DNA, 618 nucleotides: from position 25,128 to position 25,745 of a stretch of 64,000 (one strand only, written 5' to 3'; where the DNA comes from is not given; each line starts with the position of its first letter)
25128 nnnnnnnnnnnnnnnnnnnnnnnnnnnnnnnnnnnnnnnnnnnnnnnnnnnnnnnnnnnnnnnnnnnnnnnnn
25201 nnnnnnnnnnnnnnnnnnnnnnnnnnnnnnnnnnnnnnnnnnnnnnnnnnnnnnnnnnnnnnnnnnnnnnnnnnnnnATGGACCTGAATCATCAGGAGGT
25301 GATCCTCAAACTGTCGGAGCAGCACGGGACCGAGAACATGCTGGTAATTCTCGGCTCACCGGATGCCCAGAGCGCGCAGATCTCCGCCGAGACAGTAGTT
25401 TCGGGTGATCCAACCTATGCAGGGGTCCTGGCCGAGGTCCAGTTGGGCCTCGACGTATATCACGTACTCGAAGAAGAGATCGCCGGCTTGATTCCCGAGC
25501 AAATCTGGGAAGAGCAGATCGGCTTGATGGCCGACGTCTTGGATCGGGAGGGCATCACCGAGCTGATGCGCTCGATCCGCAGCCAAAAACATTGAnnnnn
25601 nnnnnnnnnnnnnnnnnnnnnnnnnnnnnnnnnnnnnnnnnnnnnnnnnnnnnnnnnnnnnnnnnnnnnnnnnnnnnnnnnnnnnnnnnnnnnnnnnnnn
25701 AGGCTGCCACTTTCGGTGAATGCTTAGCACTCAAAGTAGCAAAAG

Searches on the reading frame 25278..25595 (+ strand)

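Call 4: search_protein_families(library=pfam, proteins=[window:25278-25595:+], max_evalue=0.01)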
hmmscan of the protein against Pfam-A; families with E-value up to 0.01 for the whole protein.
window:25278-25595:+ (105 aa): 1 family
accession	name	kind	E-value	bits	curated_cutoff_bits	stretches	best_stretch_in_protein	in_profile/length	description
PF04723.20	GRDA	-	2e-33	115.7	22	1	1-101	47-147/147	Glycine reductase complex selenoprotein A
